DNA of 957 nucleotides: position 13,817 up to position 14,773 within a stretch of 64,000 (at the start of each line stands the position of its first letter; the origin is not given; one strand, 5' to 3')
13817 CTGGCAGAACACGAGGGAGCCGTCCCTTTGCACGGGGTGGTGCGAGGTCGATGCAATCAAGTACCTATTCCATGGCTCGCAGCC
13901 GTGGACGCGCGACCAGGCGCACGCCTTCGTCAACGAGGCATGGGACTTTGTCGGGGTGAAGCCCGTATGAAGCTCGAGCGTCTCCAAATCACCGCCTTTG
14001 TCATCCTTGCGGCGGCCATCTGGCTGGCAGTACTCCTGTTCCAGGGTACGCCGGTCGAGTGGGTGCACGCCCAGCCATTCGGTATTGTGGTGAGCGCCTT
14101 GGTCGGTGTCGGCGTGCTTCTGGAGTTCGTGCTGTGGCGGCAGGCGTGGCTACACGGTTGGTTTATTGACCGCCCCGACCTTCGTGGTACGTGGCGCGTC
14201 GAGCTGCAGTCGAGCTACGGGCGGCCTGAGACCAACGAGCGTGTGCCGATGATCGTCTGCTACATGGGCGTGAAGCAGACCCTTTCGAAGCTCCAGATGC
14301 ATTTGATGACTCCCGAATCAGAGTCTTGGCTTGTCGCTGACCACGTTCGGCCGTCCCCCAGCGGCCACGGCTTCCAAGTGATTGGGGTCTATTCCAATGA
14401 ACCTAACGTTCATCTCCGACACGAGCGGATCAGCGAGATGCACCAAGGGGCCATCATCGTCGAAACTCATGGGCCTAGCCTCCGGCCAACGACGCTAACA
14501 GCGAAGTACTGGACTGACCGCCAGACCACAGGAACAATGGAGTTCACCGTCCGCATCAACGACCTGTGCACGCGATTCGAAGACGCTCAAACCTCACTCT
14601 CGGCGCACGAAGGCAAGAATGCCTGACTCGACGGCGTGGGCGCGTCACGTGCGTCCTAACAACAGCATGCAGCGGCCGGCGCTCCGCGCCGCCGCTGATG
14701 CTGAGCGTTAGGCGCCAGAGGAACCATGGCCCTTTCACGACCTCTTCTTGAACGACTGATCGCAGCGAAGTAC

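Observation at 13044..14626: Minimal type I CBASS (CD-NTase + 2TM beta-rich Cap15-like effector) packaged as a two-gene integron cassette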

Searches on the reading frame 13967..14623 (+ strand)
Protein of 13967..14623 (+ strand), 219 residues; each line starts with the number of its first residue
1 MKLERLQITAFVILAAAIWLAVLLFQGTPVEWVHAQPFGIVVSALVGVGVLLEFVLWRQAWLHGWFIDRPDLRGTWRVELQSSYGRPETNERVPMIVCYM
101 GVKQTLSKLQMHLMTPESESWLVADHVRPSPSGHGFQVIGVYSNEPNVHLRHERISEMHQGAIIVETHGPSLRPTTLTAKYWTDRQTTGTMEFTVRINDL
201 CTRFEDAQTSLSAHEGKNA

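Call 3: search_protein_families(library=padloc, proteins=[window:13967-14623:+], max_evalue=0.01)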
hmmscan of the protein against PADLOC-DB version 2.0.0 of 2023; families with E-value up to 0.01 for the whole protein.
window:13967-14623:+ (219 aa): 16 families
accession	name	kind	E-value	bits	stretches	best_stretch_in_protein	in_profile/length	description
PDLC00694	Effector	-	1.3e-57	192.7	1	4-212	3-206/208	2TM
PDLC00702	Effector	-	2.4e-36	123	1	5-207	7-207/211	2TM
PDLC00673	Effector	-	6.6e-25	85.7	1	7-211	7-208/214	2TM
PDLC00704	Effector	-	9e-22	75.6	1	10-194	17-199/207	2TM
PDLC00703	Effector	-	4.4e-15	53.9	1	34-203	38-203/204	2TM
PDLC00714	Effector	-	8e-14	49.6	1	5-195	5-192/200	2TM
PDLC00705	Effector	-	1.7e-13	49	1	49-193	63-197/203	2TM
PDLC00708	Effector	-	3.7e-13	47.4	1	43-194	51-190/191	2TM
PDLC00686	Effector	-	3.8e-12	44.2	1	6-194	20-205/209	2TM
PDLC00671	Effector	-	7.5e-10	37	1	13-187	16-207/223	2TM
PDLC00683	Effector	-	4.9e-06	24.4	1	6-195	9-179/185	2TM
PDLC00682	Effector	-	6.9e-06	23.9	1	54-187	62-202/218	2TM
PDLC00679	Effector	-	0.00017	19.4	1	39-190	49-203/218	2TM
PDLC00697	Effector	-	0.00018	19.1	1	11-90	18-92/207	2TM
PDLC00674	Effector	-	0.00073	17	0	8-84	14-94/246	2TM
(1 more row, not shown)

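Call 4: search_protein_families(library=pfam, proteins=[window:13967-14623:+], max_evalue=0.1)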
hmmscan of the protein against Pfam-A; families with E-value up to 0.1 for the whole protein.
window:13967-14623:+ (219 aa): 1 family
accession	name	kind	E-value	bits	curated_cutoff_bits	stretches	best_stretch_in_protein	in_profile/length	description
PF18153.7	Cap15_CD_rec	-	1.8e-12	48.1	31.2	1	69-194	3-121/122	Cap15, cyclic dinucleotide receptor domain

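Call 5: search_protein_families(library=ncbifam, proteins=[window:13967-14623:+], max_evalue=0.1)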
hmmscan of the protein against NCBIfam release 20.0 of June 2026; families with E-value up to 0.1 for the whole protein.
window:13967-14623:+ (219 aa): 0 families

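Call 39: search_solved_structures(query=window:13967-14623:+, max_evalue=1, show_alignments=2)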
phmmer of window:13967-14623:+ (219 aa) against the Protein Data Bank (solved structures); distinct sequences matched with E-value up to 1: 1.
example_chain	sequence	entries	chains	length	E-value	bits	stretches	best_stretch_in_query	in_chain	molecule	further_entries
7n34_A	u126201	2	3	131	0.042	16.5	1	57-152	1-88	Cap15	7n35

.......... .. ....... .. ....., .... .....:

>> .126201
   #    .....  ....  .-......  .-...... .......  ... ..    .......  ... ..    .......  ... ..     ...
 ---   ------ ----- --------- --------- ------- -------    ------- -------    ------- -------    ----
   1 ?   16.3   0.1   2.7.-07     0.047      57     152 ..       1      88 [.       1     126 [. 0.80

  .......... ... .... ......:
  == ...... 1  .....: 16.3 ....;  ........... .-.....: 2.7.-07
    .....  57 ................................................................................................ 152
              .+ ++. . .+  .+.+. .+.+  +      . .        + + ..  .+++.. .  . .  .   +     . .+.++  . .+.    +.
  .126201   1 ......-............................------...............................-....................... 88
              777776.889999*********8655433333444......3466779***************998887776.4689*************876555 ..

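Call 54: find_homologous_proteins(query=window:13967-14623:+)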
Query window:13967-14623:+ (219 aa): 720 proteins with E <= 0.001 among 947 candidates; the best 120 are listed.
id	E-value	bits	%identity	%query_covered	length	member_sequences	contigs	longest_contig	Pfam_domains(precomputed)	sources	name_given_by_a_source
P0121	5.0e-133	459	92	100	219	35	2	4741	PF18153.8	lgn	-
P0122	9.2e-129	445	89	100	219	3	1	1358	PF18153.8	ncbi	-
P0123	6.4e-126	436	84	100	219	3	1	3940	PF18153.8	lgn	-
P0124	3.8e-125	434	87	98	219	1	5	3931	PF18153.8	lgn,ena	-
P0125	1.2e-124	432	86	100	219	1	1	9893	PF18153.8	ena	-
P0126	6.6e-124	430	84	100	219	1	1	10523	PF18153.8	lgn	-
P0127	8.6e-124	429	85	100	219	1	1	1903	PF18153.8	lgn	-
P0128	1.2e-122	425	83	100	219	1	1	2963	PF18153.8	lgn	-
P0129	2.8e-122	424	84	99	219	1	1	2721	PF18153.8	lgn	-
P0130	3.6e-122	424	83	100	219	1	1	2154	PF18153.8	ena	-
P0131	2.3e-121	421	85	99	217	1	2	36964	PF18153.8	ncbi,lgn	ncbi:MAG: hypothetical protein ACRDKB_10365 [Actinomycetota bacterium]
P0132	2.7e-121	421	81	100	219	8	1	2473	PF18153.8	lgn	-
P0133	3.8e-120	417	82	100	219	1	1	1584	PF18153.8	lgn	-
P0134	2.0e-119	415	81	100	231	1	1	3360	PF18153.8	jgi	jgi:hypothetical protein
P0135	2.6e-119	415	81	100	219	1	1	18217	PF18153.8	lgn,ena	-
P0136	3.1e-119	414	79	100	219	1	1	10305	PF18153.8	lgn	-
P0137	5.0e-119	414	81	100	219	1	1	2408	PF18153.8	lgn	-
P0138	2.7e-117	408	81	100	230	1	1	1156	PF18153.8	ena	-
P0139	5.7e-116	404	80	100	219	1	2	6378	PF18153.8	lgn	-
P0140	1.1e-115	403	79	100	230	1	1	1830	PF18153.8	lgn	-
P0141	1.3e-115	402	78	100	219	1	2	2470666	PF18153.8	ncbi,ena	-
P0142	5.3e-115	400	79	97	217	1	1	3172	PF18153.8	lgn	-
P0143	7.0e-115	400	78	100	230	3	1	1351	PF18153.8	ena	-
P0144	1.1e-114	399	79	100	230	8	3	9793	PF18153.8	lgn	-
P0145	1.9e-114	399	80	98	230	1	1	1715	PF18153.8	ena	-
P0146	2.2e-114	398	78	97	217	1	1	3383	PF18153.8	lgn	-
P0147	2.6e-114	398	78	97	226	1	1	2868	PF18153.8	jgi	-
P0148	5.7e-114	397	79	97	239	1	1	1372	PF18153.8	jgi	jgi:hypothetical protein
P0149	5.7e-114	397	80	97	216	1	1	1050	PF18153.8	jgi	-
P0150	6.0e-114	397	78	99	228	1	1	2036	PF18153.8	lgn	-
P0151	9.9e-114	396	80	97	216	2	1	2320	PF18153.8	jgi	jgi:hypothetical protein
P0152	4.2e-113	394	78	97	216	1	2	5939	PF18153.8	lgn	-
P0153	5.6e-113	394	78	97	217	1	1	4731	PF18153.8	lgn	-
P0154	1.1e-112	393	76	100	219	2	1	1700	PF18153.8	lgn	-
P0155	2.6e-112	392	77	98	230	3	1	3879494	PF18153.8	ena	-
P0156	3.3e-112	391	77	97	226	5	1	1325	PF18153.8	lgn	-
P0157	3.6e-112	391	78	96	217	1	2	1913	PF18153.8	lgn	-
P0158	7.3e-112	390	79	95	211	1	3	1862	PF18153.8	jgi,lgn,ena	-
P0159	9.1e-112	390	77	97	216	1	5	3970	PF18153.8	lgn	-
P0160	1.2e-111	389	80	97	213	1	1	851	PF18153.8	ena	-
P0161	1.3e-111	389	78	97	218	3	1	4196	PF18153.8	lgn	-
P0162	1.5e-111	389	76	100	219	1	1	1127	PF18153.8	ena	-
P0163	1.8e-111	389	78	95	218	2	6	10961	PF18153.8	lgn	-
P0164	1.9e-111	389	77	97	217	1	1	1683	PF18153.8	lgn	-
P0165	3.7e-111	388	77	100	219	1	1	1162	PF18153.8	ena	-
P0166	6.3e-111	387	78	97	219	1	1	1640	PF18153.8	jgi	jgi:hypothetical protein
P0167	6.5e-111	387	76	100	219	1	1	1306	PF18153.8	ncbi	-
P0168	1.1e-110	386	78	95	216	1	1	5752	PF18153.8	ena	-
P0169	1.8e-110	386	76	100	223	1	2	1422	PF18153.8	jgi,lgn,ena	-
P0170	2.4e-110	385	80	95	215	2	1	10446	PF18153.8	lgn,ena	-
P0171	3.1e-110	385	79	95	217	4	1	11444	PF18153.8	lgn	-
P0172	4.2e-110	384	79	95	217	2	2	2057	PF18153.8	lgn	-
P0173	4.5e-110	384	78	97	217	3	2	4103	PF18153.8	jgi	jgi:hypothetical protein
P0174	5.1e-110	384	74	100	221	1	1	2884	PF18153.8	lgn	-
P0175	5.2e-110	384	77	96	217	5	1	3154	PF18153.8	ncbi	-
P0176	1.0e-109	383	75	100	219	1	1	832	PF18153.8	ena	-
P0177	1.1e-109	383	75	99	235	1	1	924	PF18153.8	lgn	-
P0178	3.0e-109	382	78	97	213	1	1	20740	PF18153.8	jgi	jgi:hypothetical protein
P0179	4.3e-109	381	77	97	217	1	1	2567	PF18153.8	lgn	-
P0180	4.7e-109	381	76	97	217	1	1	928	PF18153.8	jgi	jgi:hypothetical protein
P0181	4.8e-109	381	76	97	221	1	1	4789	PF18153.8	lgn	-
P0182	4.8e-109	381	78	97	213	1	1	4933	PF18153.8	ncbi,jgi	jgi:hypothetical protein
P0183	1.7e-108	379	75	95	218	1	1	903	PF18153.8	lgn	-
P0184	2.9e-108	378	75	100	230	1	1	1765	PF18153.8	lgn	-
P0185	3.5e-108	378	75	97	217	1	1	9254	PF18153.8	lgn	-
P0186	3.6e-108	378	76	96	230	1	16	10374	PF18153.8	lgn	-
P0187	5.3e-108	378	76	97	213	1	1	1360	PF18153.8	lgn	-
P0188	5.5e-108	377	77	96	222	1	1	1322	PF18153.8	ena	-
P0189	8.2e-108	377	77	96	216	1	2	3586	PF18153.8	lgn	-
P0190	9.5e-108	377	75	97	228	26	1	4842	PF18153.8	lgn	-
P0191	1.4e-107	376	74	97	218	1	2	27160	PF18153.8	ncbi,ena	-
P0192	1.7e-107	376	75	97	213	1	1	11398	PF18153.8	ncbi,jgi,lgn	-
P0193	2.7e-107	375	76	96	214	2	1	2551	PF18153.8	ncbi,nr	ncbi:MAG: hypothetical protein IMF18_04925 [Proteobacteria bacterium]|nr:hypothetical protein [Pseud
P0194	2.8e-107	375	74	99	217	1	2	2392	PF18153.8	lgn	-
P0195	2.9e-107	375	74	97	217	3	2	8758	PF18153.8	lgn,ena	-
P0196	3.7e-107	375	75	98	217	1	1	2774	PF18153.8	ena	-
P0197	4.6e-107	374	75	95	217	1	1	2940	PF18153.8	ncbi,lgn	-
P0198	5.1e-107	374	76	97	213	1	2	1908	PF18153.8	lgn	-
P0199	1.7e-106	373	73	96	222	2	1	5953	PF18153.8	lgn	-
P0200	5.9e-106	371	73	100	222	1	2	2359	PF18153.8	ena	-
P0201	1.4e-105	370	72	100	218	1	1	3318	PF18153.8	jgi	-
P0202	1.4e-105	370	74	100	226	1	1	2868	PF18153.8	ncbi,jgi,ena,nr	ncbi:MAG: hypothetical protein KJ587_19635 [Alphaproteobacteria bacterium]|nr:hypothetical protein [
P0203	1.5e-105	370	76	95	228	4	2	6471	PF18153.8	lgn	-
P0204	2.9e-105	369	75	97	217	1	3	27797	PF18153.8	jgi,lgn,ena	jgi:hypothetical protein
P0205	5.2e-105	368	74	96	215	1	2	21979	PF18153.8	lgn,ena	-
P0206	8.0e-105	367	75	96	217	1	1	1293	PF18153.8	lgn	-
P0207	1.6e-104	366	74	97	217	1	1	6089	PF18153.8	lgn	-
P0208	2.0e-104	366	73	96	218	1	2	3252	PF18153.8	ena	-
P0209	1.2e-103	363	71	99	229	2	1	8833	PF18153.8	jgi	-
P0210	1.6e-103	363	73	97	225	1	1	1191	PF18153.8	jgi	jgi:hypothetical protein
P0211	2.1e-103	362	74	95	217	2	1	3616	PF18153.8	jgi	-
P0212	3.0e-103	362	75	95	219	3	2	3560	PF18153.8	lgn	-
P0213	3.0e-103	362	70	100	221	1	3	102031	PF18153.8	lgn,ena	-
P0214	1.8e-102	359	73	96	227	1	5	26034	PF18153.8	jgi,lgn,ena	-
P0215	3.0e-102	359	70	100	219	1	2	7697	PF18153.8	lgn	-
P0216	3.3e-102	359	71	98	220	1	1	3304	PF18153.8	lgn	-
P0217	4.1e-102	358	71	96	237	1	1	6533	PF18153.8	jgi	jgi:hypothetical protein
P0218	8.8e-102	357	70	97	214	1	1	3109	PF18153.8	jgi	-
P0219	1.5e-101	356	71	100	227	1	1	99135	PF18153.8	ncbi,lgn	-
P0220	1.8e-101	356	72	95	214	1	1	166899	PF18153.8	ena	-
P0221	6.2e-101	354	72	97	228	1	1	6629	PF18153.8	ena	-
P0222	2.8e-100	352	72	97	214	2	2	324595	PF18153.8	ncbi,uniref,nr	ncbi:hypothetical protein ACLD02_18015 [Alloalcanivorax sp. C16-2]|uniref:Cap15 family cyclic dinucl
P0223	4.9e-100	351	67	100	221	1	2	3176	PF18153.8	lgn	-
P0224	2.8e-99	349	71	97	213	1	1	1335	PF18153.8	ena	-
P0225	1.1e-98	347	70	98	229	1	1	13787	PF18153.8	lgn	-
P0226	1.6e-98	347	74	95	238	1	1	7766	PF18153.8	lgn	-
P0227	7.0e-98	344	70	96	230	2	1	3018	PF18153.8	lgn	-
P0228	1.8e-97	343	70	97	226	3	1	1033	PF18153.8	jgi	jgi:hypothetical protein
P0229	2.0e-97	343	73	93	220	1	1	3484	PF18153.8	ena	-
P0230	2.2e-97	343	70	96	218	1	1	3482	PF18153.8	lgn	-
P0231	3.0e-97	342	71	96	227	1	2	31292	PF18153.8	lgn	-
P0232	3.7e-97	342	71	97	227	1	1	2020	PF18153.8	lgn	-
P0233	4.1e-97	342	68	99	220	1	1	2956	PF18153.8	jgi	-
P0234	6.2e-97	341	68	99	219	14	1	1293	PF18153.8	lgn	-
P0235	1.0e-96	341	68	100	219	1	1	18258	PF18153.8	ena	-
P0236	1.3e-96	340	70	97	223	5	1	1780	PF18153.8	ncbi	-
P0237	1.3e-96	340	65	99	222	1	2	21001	PF18153.8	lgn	-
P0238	1.4e-96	340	66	100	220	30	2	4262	PF18153.8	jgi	jgi:hypothetical protein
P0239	2.6e-96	339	68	98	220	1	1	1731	PF18153.8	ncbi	-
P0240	2.6e-96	339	74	91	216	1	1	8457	PF18153.8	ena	-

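Call 67: predict_structure(alignment_id=A2)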
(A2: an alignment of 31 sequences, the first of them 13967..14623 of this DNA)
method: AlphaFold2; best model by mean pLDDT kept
length: 219 residues; sequences in the alignment: 31
mean_pLDDT: 76.3   pTM: 0.68
mean pLDDT of the five models: 76.3, 56.7, 53.2, 49.0, 48.5
residues with pLDDT >= 90: 11; 70-90: 159; 50-70: 30; < 50: 19
segments of 3 or more residues with pLDDT < 50: 1-3, 144-158
pLDDT, mean of each block of 10 residues (from residue 1): 59 82 82 79 80 78 71 89 76 82 84 76 73 81 50 47 83 83 76 90 88 70
secondary structure, 60 per line:
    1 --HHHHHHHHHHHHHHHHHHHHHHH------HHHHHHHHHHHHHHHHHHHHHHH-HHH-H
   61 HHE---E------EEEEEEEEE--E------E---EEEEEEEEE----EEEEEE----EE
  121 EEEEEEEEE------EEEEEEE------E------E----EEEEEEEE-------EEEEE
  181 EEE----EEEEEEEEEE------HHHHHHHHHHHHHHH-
elements in order: H3-25 H32-54 E74-82 E96-104 E109-114 E119-129 E136-142 E161-168 E176-183 E188-197 H204-218

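Call 70: fold_search(model_id=the predicted structure, library=pdb)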
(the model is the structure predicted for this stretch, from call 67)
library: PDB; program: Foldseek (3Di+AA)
matches with E <= 10: 894; with E <= 0.001: 3
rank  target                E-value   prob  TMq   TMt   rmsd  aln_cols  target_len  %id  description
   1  7n34                  1.5e-06  1.00  0.43  0.83   3.0       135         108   24  Structure of Yersinia aleksiciae Cap15 cyclic dinucleotide receptor, crystal form 1 (released 2021-11-17)
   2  7n35_B                5.2e-06  1.00  0.41  0.82   2.8       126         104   22  Structure of Yersinia aleksiciae Cap15 cyclic dinucleotide receptor, crystal form 2 (released 2021-11-17)
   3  7n35_A                2.0e-05  1.00  0.40  0.78   3.5       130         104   22  Structure of Yersinia aleksiciae Cap15 cyclic dinucleotide receptor, crystal form 2 (released 2021-11-17)
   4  6cuj_B                2.8e-03  1.00  0.32  0.45   4.8       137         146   12  Crystal structure of the C-terminal domain of neisserial heparin binding antigen (NHBA) (released 2018-09-26)
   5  4mvl_D                2.8e-03  0.44  0.16  0.19  15.5       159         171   14  Crystal structure of an engineered lipocalin (Anticalin H1GA) in complex with the Alzheimer amyloid peptide Abeta1-40 (released 2015-08-12)
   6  1epa_B                7.3e-03  0.98  0.29  0.37  10.2       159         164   12  STRUCTURE OF THE EPIDIDYMAL RETINOIC ACID-BINDING PROTEIN AT 2.1 ANGSTROMS RESOLUTION (released 1994-07-31)
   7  4mvk_A                7.7e-03  0.95  0.28  0.33   9.6       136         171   11  Crystal structure of an engineered lipocalin (Anticalin US7) in complex with the Alzheimer amyloid peptide fragment VF (released 2015-08-12)
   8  4o4u_D                1.1e-02  0.85  0.26  0.14   9.0       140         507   14  Crystal structure of the vaccine antigen Transferrin Binding Protein B (TbpB) mutant Trp-176-Ala from Haemophilus para (released 2015-01-14)
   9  3hoe_A                1.2e-02  1.00  0.37  0.34   5.6       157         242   12  Crystal Structure of Surface Lipoprotein (released 2009-10-06)
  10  4o3x                  1.3e-02  1.00  0.36  0.34   5.5       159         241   12  Crystal structure of the vaccine antigen Transferrin Binding Protein B (TbpB) mutant Phe-171-Ala from Actinobacillus ple (released 2015-01-14)
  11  3mha_B                1.3e-02  0.90  0.25  0.27  12.1       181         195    6  Crystal structure of LprG from Mycobacterium tuberculosis bound to PIM (released 2010-09-01)
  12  6s8v_A                1.3e-02  0.84  0.26  0.30   9.7       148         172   11  Structure of the high affinity Anticalin P3D11 in complex with the human CD98 heavy chain ectodomain (released 2020-03-04)
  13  2lfu_MODEL_1_A        1.3e-02  0.99  0.34  0.44   4.8       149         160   13  The structure of a N. meningitides protein targeted for vaccine development (released 2011-10-19)
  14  4o4u_C                1.3e-02  0.97  0.32  0.16   6.3       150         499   15  Crystal structure of the vaccine antigen Transferrin Binding Protein B (TbpB) mutant Trp-176-Ala from Haemophilus para (released 2015-01-14)
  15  6d0t_B                1.5e-02  1.00  0.33  0.58   4.1       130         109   12  De novo design of a fluorescence-activating beta barrel - BB1 (released 2018-09-19)
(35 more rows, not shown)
